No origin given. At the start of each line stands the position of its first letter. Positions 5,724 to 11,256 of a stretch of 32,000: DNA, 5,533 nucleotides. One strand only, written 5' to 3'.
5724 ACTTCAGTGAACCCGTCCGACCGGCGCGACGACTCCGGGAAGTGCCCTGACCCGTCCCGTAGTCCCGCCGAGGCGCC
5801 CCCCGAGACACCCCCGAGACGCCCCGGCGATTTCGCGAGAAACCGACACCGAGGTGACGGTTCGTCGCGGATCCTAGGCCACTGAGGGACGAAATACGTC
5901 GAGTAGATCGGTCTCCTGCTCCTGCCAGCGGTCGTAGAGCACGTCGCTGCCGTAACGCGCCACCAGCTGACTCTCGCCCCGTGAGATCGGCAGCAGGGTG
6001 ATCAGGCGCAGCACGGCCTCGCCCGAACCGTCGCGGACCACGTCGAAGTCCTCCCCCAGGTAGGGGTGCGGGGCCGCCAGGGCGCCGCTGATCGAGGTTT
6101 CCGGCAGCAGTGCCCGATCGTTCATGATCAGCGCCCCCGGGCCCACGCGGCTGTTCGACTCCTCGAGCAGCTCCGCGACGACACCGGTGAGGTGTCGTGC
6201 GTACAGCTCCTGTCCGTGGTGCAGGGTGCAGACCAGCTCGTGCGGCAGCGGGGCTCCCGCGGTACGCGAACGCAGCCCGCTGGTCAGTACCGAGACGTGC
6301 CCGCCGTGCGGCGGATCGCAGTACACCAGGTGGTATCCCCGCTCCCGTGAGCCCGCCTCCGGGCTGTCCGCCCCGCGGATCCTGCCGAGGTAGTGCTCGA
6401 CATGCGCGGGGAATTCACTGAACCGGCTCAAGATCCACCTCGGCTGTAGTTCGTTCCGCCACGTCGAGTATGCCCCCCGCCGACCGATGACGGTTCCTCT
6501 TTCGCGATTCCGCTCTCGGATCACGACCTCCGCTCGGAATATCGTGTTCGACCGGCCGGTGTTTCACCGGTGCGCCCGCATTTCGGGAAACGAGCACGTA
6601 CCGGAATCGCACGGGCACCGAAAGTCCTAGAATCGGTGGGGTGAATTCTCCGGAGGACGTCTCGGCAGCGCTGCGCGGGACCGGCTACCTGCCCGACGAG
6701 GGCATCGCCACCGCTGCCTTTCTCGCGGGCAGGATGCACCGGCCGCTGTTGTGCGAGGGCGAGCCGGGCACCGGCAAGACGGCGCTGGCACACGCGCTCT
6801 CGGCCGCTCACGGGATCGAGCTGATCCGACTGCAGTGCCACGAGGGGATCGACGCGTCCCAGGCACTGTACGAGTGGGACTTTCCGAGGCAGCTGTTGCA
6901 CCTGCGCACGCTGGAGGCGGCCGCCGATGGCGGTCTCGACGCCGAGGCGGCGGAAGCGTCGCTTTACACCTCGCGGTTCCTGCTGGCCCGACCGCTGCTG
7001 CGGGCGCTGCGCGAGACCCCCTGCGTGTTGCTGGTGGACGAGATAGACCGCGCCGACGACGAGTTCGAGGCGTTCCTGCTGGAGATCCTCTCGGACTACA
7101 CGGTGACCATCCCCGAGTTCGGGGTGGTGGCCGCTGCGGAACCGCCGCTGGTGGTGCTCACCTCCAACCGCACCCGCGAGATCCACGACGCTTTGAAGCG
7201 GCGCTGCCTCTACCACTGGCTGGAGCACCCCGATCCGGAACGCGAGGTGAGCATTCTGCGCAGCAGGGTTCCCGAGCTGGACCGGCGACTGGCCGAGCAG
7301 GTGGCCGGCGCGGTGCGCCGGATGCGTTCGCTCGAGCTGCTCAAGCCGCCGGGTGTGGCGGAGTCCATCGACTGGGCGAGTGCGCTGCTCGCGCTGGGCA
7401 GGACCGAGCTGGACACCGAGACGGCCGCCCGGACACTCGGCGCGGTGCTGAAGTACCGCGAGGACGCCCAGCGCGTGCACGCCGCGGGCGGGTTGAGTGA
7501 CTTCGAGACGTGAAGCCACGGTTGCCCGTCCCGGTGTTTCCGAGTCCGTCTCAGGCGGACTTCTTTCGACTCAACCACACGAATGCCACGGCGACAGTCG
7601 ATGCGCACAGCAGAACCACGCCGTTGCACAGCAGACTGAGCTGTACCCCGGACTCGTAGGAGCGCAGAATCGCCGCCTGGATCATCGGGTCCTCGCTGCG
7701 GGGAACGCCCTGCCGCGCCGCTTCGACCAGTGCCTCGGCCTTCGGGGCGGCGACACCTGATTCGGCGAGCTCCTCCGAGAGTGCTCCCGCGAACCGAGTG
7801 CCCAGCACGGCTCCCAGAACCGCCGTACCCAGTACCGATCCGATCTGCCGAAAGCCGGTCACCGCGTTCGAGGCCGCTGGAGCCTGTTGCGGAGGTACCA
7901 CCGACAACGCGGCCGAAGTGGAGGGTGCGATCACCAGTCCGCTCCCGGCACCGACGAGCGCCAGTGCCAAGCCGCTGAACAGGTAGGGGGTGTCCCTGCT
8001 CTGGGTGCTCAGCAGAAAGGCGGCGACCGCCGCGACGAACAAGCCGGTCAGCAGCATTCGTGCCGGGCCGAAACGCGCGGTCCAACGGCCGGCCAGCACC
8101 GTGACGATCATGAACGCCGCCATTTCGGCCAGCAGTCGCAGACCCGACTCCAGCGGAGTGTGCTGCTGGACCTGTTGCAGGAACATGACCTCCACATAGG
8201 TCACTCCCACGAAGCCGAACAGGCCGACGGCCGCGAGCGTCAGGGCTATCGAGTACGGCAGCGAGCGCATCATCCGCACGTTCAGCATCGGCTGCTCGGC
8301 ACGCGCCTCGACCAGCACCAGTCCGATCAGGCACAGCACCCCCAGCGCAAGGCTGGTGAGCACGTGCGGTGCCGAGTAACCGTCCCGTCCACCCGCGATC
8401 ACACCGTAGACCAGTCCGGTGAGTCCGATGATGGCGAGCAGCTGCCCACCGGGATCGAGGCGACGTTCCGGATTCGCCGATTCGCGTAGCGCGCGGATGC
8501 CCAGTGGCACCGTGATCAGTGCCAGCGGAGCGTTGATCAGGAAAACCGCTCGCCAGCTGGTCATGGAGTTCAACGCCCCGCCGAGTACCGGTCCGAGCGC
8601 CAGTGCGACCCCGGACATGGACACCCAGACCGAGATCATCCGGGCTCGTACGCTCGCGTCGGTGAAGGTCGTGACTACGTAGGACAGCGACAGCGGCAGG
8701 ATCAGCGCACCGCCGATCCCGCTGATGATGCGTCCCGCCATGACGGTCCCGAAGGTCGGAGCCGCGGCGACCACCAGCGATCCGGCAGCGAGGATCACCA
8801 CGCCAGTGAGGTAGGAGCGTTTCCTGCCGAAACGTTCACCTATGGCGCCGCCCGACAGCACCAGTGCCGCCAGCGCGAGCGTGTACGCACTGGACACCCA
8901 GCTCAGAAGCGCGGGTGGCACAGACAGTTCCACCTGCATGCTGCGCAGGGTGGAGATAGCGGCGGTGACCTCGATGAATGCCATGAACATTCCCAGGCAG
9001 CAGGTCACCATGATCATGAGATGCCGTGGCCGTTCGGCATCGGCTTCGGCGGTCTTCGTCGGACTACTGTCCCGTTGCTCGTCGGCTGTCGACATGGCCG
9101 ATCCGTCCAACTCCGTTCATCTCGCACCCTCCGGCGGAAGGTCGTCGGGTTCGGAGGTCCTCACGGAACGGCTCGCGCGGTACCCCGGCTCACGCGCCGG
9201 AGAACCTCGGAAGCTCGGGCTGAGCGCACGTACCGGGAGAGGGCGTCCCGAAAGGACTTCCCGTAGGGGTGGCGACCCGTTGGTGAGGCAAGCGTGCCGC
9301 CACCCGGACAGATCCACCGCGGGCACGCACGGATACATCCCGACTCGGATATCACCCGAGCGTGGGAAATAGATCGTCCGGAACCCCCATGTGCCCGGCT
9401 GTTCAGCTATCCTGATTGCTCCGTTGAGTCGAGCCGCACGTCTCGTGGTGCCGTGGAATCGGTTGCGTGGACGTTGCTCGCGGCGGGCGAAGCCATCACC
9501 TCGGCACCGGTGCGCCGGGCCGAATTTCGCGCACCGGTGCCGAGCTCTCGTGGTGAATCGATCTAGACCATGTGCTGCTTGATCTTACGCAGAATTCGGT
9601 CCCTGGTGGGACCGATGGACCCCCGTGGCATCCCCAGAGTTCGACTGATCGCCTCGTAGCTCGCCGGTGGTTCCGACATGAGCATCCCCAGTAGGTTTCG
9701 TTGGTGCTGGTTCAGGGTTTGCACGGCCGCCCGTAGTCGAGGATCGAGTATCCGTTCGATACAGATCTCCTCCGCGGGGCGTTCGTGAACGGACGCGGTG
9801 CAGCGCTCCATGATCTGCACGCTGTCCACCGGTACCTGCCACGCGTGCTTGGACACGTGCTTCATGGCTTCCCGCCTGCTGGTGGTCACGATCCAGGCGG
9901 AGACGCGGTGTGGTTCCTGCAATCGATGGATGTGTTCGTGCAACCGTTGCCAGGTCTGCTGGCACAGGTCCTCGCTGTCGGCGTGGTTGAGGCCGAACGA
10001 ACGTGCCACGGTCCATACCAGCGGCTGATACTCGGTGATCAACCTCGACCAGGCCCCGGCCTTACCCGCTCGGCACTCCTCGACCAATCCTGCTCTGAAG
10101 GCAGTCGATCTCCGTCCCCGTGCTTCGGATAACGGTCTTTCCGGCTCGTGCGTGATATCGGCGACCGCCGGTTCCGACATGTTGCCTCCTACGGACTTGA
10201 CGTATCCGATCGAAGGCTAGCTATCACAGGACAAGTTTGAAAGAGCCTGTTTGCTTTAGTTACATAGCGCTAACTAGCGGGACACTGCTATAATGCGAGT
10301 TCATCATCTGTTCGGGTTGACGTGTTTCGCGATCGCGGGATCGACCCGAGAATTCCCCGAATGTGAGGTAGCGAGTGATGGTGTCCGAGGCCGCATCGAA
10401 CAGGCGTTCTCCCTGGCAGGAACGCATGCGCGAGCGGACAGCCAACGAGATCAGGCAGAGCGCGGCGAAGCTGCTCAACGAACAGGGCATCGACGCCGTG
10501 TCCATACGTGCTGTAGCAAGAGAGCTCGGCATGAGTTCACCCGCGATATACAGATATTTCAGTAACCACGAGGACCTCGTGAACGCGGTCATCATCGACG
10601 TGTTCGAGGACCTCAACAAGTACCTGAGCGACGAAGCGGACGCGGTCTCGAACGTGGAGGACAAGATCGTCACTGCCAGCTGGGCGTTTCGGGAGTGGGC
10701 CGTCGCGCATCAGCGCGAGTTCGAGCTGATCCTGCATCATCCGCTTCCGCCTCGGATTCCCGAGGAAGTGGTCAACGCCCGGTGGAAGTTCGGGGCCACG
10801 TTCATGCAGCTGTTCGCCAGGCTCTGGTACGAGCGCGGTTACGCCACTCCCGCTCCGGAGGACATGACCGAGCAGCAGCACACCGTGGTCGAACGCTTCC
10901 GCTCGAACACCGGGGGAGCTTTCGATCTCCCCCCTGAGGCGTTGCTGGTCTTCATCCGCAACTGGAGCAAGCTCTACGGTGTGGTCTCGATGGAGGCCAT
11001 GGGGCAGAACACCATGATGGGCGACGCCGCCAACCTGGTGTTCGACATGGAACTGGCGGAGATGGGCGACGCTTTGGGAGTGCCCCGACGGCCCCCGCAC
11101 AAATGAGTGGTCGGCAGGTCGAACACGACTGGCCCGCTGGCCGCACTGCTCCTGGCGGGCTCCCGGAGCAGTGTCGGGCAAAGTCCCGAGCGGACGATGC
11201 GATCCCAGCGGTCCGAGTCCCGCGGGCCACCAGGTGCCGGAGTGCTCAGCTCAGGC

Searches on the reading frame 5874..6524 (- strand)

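Call 6: search_protein_families(library=pfam, proteins=[window:5874-6524:-], max_evalue=0.01)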
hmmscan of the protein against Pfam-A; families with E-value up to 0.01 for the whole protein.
window:5874-6524:- (216 aa): 1 family
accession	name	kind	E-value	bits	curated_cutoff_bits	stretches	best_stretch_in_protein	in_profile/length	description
PF05076.18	SUFU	-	1.8e-14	54.5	25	1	65-213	6-172/172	Suppressor of fused protein (SUFU)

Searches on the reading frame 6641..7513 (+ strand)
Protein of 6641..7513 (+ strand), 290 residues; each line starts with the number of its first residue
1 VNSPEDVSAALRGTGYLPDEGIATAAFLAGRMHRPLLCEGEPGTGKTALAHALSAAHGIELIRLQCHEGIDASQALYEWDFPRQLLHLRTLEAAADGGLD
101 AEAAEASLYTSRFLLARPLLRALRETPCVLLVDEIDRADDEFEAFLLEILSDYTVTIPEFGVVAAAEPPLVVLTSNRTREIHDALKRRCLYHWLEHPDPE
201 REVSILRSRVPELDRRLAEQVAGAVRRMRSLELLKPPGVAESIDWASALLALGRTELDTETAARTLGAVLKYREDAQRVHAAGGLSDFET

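Call 51: search_protein_families(library=pfam, proteins=[window:6641-7513:+], max_evalue=0.01)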
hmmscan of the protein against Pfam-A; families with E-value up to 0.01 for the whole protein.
window:6641-7513:+ (290 aa): 7 families
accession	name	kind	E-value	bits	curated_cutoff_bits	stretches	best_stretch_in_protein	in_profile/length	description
PF07728.20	AAA_5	-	8.3e-12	45.7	22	1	36-189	2-139/139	AAA domain (dynein-related subfamily)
PF00004.35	AAA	-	2.4e-11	44.6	21.2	1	37-189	2-123/131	ATPase family associated with various cellular activities (AAA)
PF13191.12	AAA_16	-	8.9e-09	36.5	32.6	1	30-150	22-156/167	AAA ATPase domain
PF13401.12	AAA_22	-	3.5e-07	31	27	1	34-151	6-109/130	AAA domain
PF07726.17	AAA_3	-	6.1e-07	29.8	27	0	129-176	65-111/131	ATPase family associated with various cellular activities (AAA)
PF07724.20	AAA_2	-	0.00035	21.1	27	1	123-186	72-134/166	AAA domain (Cdc48 subfamily)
PF05496.18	RuvB_N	-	0.0016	18.6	27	0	36-60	36-60/159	Holliday junction DNA helicase RuvB P-loop domain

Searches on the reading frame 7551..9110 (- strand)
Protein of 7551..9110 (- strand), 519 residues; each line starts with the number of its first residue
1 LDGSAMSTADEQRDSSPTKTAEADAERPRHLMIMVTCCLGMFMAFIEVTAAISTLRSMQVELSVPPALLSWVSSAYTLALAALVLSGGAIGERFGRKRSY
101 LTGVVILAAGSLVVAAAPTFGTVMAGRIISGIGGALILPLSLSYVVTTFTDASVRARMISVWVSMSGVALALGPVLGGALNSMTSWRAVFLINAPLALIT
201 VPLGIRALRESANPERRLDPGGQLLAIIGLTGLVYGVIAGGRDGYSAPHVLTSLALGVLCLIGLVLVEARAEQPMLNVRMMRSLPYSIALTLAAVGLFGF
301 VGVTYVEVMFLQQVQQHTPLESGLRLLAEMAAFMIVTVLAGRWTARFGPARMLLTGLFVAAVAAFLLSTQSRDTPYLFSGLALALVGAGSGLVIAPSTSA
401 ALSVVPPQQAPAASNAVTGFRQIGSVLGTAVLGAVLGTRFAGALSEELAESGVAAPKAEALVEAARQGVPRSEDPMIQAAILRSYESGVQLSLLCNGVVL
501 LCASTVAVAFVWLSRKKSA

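Call 5: search_protein_families(library=pfam, proteins=[window:7551-9110:-], max_evalue=0.01)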
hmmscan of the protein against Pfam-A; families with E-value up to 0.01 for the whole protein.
window:7551-9110:- (519 aa): 3 families
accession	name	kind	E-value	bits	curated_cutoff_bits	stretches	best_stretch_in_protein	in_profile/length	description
PF07690.21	MFS_1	-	3.2e-47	161.6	33.4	1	38-429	2-347/347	Major Facilitator Superfamily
PF00083.30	Sugar_tr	-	2.5e-10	40.2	22.3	1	65-211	44-194/452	Sugar (and other) transporter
PF23494.1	bPH_10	-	0.0085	16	27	1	378-472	12-105/151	YqeB-like bacterial PH domain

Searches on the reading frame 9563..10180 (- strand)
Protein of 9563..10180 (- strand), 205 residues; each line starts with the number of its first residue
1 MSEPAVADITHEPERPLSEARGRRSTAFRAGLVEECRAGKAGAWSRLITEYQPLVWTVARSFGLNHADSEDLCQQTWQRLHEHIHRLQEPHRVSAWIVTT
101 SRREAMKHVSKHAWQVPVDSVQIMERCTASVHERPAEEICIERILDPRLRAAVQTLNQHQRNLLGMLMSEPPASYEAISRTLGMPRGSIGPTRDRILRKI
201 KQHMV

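Call 5: search_protein_families(library=pfam, proteins=[window:9563-10180:-], max_evalue=0.01)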
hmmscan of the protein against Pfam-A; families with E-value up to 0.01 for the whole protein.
window:9563-10180:- (205 aa): 1 family
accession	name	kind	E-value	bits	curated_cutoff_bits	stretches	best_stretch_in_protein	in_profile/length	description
PF04542.20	Sigma70_r2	-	7.7e-16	58.1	24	1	47-114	1-70/71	Sigma-70 region 2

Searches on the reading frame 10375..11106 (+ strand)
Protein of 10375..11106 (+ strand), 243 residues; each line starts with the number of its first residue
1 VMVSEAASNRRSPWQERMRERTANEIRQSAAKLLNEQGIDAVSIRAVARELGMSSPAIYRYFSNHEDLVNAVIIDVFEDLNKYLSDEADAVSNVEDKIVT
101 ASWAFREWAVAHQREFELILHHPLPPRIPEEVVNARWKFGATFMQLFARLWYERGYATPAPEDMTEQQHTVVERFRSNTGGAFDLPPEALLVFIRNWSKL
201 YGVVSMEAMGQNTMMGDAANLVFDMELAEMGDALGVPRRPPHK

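Call 5: search_protein_families(library=pfam, proteins=[window:10375-11106:+], max_evalue=0.01)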
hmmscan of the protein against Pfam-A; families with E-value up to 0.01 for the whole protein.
window:10375-11106:+ (243 aa): 3 families
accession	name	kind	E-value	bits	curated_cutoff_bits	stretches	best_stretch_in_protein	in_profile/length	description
PF00440.29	TetR_N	-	7.4e-16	58.1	24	1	27-72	2-47/47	Bacterial regulatory proteins, tetR family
PF13305.11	TetR_C_33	-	1.8e-10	41.8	26.8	1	104-228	7-101/103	Tetracyclin repressor-like, C-terminal domain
PF13309.12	HTH_22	-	0.0019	18.6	29.6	1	23-61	21-61/63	HTH domain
